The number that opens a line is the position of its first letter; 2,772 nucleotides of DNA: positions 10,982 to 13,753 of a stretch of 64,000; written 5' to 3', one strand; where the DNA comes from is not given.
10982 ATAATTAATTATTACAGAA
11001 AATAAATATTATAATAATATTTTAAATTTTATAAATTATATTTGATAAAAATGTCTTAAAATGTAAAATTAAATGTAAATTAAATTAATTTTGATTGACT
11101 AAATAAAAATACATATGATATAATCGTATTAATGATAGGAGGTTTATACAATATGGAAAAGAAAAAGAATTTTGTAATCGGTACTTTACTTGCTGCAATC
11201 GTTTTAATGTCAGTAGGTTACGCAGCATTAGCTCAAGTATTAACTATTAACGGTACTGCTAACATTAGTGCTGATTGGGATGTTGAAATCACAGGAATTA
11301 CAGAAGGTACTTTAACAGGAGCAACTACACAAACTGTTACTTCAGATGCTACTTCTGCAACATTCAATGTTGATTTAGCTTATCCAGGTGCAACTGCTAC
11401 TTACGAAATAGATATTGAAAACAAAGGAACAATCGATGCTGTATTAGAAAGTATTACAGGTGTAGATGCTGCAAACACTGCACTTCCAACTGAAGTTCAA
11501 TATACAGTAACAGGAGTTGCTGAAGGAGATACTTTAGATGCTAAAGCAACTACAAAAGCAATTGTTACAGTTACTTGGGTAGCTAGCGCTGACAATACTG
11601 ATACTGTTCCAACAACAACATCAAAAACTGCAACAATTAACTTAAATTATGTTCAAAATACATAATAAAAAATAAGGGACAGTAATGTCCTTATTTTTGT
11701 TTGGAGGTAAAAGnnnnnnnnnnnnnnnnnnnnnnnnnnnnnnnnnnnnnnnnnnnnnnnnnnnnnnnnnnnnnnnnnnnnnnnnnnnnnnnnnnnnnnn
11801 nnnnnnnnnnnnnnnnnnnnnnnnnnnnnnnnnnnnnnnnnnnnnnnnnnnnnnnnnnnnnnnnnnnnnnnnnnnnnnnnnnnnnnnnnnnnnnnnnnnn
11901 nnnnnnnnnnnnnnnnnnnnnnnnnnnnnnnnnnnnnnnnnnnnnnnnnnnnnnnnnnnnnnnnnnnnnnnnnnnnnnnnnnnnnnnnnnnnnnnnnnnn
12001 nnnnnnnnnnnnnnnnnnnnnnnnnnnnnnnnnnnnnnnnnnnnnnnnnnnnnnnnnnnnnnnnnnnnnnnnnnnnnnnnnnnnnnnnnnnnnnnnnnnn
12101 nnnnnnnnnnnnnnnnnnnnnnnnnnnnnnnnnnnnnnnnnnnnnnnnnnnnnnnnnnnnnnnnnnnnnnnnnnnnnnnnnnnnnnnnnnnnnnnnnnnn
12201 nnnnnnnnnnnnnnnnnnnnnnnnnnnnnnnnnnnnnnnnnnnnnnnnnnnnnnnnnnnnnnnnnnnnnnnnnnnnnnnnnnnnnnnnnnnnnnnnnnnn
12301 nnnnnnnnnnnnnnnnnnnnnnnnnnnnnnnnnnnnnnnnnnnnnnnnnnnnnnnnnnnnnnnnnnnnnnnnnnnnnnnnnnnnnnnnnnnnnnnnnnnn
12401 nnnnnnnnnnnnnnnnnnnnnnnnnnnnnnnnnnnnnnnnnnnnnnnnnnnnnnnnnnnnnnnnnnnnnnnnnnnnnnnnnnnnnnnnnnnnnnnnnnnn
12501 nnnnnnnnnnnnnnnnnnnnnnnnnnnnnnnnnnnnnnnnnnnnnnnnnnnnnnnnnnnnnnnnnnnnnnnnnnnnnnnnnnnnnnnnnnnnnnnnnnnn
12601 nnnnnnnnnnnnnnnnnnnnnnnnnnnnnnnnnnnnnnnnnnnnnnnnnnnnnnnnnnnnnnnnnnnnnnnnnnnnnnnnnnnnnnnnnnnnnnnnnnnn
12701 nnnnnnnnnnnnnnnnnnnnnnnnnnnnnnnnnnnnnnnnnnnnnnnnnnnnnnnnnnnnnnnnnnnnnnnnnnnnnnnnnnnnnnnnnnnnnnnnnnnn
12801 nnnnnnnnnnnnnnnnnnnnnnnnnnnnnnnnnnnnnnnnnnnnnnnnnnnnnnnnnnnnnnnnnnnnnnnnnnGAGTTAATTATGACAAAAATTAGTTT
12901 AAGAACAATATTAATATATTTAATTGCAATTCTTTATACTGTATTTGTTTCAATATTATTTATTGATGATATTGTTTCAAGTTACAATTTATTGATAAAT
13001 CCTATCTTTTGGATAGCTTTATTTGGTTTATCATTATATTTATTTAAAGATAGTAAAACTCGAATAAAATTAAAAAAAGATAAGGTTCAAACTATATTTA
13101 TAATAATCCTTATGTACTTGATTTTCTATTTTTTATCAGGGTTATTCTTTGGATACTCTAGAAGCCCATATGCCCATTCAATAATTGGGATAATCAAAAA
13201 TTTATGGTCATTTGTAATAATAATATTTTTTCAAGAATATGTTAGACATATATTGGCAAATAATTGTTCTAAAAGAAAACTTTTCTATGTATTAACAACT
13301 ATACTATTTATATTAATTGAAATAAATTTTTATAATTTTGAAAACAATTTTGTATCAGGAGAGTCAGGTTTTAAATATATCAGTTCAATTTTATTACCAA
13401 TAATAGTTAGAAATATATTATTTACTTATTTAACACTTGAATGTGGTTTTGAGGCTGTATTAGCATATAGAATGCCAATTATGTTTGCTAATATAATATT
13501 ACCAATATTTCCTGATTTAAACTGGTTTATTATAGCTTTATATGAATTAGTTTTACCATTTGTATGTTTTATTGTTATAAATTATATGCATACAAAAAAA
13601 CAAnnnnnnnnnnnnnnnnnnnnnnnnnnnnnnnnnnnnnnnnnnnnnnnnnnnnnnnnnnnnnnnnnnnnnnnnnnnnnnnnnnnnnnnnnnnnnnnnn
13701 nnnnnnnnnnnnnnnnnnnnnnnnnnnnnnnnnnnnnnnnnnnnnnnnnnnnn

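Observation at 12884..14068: SipW/Sec11-type signal peptidase catalytic domain fused behind an 8-TM domain of about 290 aa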

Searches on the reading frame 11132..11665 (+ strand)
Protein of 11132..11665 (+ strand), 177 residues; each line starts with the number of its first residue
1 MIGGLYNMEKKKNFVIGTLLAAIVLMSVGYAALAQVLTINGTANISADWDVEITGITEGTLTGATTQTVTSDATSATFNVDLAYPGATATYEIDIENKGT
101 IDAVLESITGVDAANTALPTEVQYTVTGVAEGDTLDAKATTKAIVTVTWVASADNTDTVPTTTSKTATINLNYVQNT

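Call 3: search_protein_families(library=pfam, proteins=[window:11132-11665:+], max_evalue=0.1)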
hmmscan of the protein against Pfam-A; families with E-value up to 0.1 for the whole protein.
window:11132-11665:+ (177 aa): 0 families

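Call 4: search_protein_families(library=ncbifam, proteins=[window:11132-11665:+], max_evalue=0.1)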
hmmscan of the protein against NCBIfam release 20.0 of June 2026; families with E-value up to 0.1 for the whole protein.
window:11132-11665:+ (177 aa): 0 families

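Call 23: search_solved_structures(query=window:11132-11665:+, max_evalue=10, show_alignments=2)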
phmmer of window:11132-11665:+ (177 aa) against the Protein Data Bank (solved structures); distinct sequences matched with E-value up to 10: 19.
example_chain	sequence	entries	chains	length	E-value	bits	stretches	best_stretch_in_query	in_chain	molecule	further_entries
1uks_A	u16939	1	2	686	0.091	16.2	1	125-173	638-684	Cyclomaltodextrin glucanotransferase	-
1ukt_A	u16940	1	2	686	0.091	16.2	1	125-173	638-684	Cyclomaltodextrin glucanotransferase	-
1v3j_A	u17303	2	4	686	0.091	16.2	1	125-173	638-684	Cyclomaltodextrin glucanotransferase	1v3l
1v3k_A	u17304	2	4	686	0.091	16.2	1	125-173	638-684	Cyclomaltodextrin glucanotransferase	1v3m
1d7f_A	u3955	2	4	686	0.091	16.2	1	125-173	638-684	CYCLODEXTRIN GLUCANOTRANSFERASE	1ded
1i75_A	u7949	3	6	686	0.091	16.2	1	125-173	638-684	CYCLODEXTRIN GLUCANOTRANSFERASE | Cyclomaltodextrin glucanotransferase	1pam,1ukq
1ot1_A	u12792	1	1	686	0.87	13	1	127-173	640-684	Cyclomaltodextrin glucanotransferase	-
1ot2_A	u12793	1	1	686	0.87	13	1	127-173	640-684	Cyclomaltodextrin glucanotransferase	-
1pj9_A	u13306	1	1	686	0.87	13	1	127-173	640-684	Cyclomaltodextrin glucanotransferase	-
1cdg_A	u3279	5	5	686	0.87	13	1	127-173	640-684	CYCLODEXTRIN GLYCOSYL-TRANSFERASE | CYCLODEXTRIN GLYCOSYLTRANSFERASE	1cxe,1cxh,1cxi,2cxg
1cgv_A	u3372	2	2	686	0.87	13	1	127-173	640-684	CYCLOMALTODEXTRIN GLUCANOTRANSFERASE | CYCLODEXTRIN GLYCOSYLTRANSFERASE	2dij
1cgw_A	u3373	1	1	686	0.87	13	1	127-173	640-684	CYCLOMALTODEXTRIN GLUCANOTRANSFERASE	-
1cgx_A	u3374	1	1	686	0.87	13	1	127-173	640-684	CYCLOMALTODEXTRIN GLUCANOTRANSFERASE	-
1cgy_A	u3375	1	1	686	0.87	13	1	127-173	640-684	CYCLOMALTODEXTRIN GLUCANOTRANSFERASE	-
1cxf_A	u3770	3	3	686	0.87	13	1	127-173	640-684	CYCLODEXTRIN GLYCOSYLTRANSFERASE | PROTEIN (CYCLODEXTRIN-GLYCOSYLTRANSFERASE)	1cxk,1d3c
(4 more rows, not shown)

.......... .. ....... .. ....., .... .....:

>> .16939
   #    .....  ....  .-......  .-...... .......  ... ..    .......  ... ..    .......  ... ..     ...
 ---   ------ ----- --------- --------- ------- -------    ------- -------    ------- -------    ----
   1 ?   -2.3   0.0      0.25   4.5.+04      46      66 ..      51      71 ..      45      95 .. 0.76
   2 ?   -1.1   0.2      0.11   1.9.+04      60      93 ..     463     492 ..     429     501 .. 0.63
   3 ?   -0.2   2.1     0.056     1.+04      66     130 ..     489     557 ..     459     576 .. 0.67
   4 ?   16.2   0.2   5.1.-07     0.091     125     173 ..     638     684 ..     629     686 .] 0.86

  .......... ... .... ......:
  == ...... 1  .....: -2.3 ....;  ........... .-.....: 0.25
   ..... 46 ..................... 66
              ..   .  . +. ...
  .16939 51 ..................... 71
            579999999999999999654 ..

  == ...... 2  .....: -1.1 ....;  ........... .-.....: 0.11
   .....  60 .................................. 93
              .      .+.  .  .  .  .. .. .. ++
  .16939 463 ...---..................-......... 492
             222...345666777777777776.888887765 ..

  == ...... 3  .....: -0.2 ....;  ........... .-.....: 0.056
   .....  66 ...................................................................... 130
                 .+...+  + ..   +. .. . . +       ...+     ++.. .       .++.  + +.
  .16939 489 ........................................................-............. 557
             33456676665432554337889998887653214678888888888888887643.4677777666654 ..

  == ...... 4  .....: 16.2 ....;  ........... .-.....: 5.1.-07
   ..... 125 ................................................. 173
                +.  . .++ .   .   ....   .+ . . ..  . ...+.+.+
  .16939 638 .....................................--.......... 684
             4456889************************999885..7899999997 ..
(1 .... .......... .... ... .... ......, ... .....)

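Call 34: find_homologous_proteins(query=window:11132-11665:+)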
Query window:11132-11665:+ (177 aa): 297 proteins with E <= 0.001 among 982 candidates; the best 120 are listed.
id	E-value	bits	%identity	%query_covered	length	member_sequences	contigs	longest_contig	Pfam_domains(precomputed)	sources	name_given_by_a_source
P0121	1.2e-92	326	97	96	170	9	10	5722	-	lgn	-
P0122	3.1e-85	302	87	96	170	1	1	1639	-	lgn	-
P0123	4.2e-85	302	87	96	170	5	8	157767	-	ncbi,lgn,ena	-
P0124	2.2e-84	299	89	96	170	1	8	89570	-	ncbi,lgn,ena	-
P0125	1.1e-83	297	88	96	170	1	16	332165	-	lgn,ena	-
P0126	4.0e-83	295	88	96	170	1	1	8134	-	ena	-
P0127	5.9e-83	295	88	96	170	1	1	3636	-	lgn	-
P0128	6.6e-83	294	86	96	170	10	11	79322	-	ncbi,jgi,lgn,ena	-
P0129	1.6e-82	293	88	96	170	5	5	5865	-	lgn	-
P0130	1.8e-81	290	86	96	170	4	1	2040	-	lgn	-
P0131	8.8e-81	288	87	96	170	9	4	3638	-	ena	-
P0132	1.6e-80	287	85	96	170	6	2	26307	-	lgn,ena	-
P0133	1.7e-79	283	86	96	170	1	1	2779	-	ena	-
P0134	3.7e-79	282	85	96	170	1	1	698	-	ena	-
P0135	1.9e-78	280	84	96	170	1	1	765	-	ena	-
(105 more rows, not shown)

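Call 45: predict_structure(alignment_id=A3)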
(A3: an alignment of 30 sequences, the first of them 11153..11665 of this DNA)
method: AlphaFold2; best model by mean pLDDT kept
length: 170 residues; sequences in the alignment: 30
mean_pLDDT: 85.7   pTM: 0.66
mean pLDDT of the five models: 85.7, 85.5, 85.0, 84.9, 80.4
residues with pLDDT >= 90: 83; 70-90: 67; 50-70: 20; < 50: 0
segments of 3 or more residues with pLDDT < 50: none
pLDDT, mean of each block of 10 residues (from residue 1): 77 87 68 70 91 90 88 88 94 93 91 90 93 94 75 78 91
secondary structure, 60 per line:
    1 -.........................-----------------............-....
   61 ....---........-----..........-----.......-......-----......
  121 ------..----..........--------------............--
elements in order: H2-26 E44-55 E57-64 E68-75 E81-90 E96-102 H104-109 E115-120 E133-142 E157-168

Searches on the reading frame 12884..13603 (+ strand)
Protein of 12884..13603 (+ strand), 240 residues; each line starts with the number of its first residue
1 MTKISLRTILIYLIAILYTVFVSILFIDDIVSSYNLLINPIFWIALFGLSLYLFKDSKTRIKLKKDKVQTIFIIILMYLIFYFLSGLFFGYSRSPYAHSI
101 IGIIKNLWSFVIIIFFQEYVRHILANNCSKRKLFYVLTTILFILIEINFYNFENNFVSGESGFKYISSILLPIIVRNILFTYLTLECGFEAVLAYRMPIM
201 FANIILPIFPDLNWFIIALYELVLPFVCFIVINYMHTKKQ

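Call 31: search_solved_structures(query=A2, max_evalue=10, show_alignments=3)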
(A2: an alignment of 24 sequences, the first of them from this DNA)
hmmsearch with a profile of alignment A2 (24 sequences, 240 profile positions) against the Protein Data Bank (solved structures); distinct sequences matched with E-value up to 10: 0.

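Call 32: search_protein_families(library=pfam, alignment_id=A2, max_evalue=10)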
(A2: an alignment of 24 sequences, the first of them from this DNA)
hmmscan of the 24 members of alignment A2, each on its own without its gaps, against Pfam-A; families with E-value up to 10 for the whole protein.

A. member 1, seq(240 aa): 1 family
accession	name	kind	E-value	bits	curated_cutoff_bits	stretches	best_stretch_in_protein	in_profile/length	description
PF00060.32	Lig_chan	-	4.5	7.5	30.8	1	76-120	43-87/146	Ligand-gated ion channel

B. families by the number of members that match (of 24 scanned): 14 families
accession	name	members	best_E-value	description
PF00060.32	Lig_chan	4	0.43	Ligand-gated ion channel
PF10129.15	OpgC_C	1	5.9e-05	OpgC protein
PF14293.11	YWFCY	1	0.0067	YWFCY protein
PF18920.5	DUF5671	1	0.027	Domain of unknown function (DUF5671)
PF25810.1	TMEM218_N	1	0.34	Transmembrane protein 218, N-terminal domain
PF04080.19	Per1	1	0.64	Per1-like family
PF25730.1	Herpes_BDLF2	1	1.2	Gammaherpesvirus intercellular spread glycoprotein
PF08219.16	TOM13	1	4.5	Outer membrane protein TOM13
PF02060.20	ISK_Channel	1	4.7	Slow voltage-gated potassium channel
PF00482.28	T2SSF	1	5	Type II secretion system (T2SS), protein F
PF01312.24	Bac_export_2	1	5.7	FlhB HrpN YscU SpaS Family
PF17454.7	Bee_toxin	1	6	Honey bee toxin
PF17555.7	TssN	1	6.4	Type VI secretion system, TssN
PF04246.17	RseC_MucC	1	8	Positive regulator of sigma(E), RseC/MucC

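Call 36: search_protein_representatives(alignment_id=A2)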
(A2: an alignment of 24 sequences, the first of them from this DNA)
Query: 24 sequences, 240 profile positions. Proteins with E-value up to 0.001 (for the whole library): 1478; up to 1e-10: 1085; up to 1e-30: 190. The best 150 are listed.
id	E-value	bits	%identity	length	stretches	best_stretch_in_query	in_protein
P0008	6.6e-91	320.4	-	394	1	1-239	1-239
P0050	1.2e-77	276.9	-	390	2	1-239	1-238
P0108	8.9e-77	274.1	-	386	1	1-239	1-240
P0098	4.2e-75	268.6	-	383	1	4-239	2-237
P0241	6.1e-72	258.3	-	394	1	1-239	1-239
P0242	1.0e-71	257.6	-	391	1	1-238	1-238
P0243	3.4e-71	255.8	-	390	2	2-238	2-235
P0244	6.0e-70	251.8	-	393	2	3-239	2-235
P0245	1.8e-69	250.2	-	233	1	7-236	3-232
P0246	2.4e-69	249.8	-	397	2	1-239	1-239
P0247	2.7e-69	249.6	-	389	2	3-239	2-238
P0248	1.2e-68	247.5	-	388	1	1-237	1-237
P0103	2.9e-68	246.2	-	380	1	6-239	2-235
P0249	5.1e-68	245.4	-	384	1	1-238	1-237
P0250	3.4e-67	242.7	-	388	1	3-237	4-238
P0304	1.4e-45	171.9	-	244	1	9-238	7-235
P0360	3.2e-36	141.3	-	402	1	9-235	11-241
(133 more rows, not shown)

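Call 56: find_homologous_proteins(query=P0360)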
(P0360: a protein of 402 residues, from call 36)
Query P0360 (402 aa): 126 proteins with E <= 0.001 among 8000 candidates; the best 120 are listed.
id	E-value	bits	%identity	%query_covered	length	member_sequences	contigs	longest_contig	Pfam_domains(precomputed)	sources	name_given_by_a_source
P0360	8.2e-265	896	100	100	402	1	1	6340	PF10502.15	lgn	-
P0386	2.2e-186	637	66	100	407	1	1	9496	PF10502.15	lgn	-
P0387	1.1e-176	606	64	100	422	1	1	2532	PF10502.15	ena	-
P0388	2.6e-176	604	64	100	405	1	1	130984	PF10502.15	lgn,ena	-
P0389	1.9e-170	585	60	100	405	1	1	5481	PF10502.15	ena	-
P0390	6.3e-151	521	67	83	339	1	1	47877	PF00717.29,PF10502.15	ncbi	-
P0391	3.4e-105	370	47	96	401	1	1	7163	PF10502.15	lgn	-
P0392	3.3e-104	367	45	92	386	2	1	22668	PF10502.15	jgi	jgi:signal peptidase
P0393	2.4e-102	361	42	99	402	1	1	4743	PF10502.15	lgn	-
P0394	3.6e-65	238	33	99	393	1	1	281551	PF10502.15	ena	-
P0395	4.0e-63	232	32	99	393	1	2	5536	-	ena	-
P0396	3.0e-61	226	31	99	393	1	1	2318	-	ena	-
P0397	5.1e-61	225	30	93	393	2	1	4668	PF10502.15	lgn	-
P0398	5.9e-60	221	31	90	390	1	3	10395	-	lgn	-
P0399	1.1e-58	217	31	91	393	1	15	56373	-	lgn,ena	-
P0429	3.5e-39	153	32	84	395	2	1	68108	-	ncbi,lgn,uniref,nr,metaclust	ncbi:signal peptidase I [Proteocatella sphenisci]|uniref:signal peptidase I n=1 Tax=Proteocatella sp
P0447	5.3e-16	77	28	73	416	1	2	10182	-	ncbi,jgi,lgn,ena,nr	ncbi:MAG: signal peptidase I [Thermoprotei archaeon]|nr:MAG: signal peptidase I [Thermoprotei archae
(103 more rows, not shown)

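Call 86: find_encoding_contigs(protein=P0429, flank=6000, max_places=1)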
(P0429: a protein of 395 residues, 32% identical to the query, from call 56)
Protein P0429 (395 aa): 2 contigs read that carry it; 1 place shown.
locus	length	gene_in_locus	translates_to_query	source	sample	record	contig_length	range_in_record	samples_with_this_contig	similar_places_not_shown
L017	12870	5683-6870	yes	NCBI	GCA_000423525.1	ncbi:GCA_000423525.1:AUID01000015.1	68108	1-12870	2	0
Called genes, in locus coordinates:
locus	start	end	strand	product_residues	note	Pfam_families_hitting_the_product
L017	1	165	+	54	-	?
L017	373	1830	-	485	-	PF03553:Na_H_antiporter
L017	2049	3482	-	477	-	PF01276:OKR_DC_1, PF03711:OKR_DC_1_C (weak)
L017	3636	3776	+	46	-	PF13165:SCIFF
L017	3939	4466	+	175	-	PF00132:Hexapep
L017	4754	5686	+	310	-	-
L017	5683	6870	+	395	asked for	-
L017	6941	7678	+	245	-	-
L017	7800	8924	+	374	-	PF17231:DUF5305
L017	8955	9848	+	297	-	-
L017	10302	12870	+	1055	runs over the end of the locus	PF17210:SdrD_B (weak)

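Call 87: find_encoding_contigs(protein=P0447, flank=6000, max_places=1)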
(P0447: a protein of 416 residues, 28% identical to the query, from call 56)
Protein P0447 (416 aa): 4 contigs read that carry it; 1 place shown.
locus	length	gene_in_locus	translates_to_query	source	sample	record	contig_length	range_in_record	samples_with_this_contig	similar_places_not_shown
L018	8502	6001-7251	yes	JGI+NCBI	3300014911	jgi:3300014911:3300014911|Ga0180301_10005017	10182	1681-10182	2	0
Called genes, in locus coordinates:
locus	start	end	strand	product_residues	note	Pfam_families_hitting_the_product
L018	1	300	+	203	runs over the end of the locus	PF13263:PHP_C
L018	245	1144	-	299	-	PF21088:MS_channel_1st (weak), PF00924:MS_channel_2nd, PF21082:MS_channel_3rd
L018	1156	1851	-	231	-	PF04254:DUF432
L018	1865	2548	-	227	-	PF03070:TENA_THI-4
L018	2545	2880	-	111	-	PF18894:PhageMetallopep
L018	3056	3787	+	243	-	PF14947:HTH_45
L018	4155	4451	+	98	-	-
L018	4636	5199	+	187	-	-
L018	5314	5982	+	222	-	-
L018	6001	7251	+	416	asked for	-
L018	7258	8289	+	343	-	PF17231:DUF5305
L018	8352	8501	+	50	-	PF00293:NUDIX (weak)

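Call 88: find_encoding_contigs(protein=P0388, flank=6000, max_places=1)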
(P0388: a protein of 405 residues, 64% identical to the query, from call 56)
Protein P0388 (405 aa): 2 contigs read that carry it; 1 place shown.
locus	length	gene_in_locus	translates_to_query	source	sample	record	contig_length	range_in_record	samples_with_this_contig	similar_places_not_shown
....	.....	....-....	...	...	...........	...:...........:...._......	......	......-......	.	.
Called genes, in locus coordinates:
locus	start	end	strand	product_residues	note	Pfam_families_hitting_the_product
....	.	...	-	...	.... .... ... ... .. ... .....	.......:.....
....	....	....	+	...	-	-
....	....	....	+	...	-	-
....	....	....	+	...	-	-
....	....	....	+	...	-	-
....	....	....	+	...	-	-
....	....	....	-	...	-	-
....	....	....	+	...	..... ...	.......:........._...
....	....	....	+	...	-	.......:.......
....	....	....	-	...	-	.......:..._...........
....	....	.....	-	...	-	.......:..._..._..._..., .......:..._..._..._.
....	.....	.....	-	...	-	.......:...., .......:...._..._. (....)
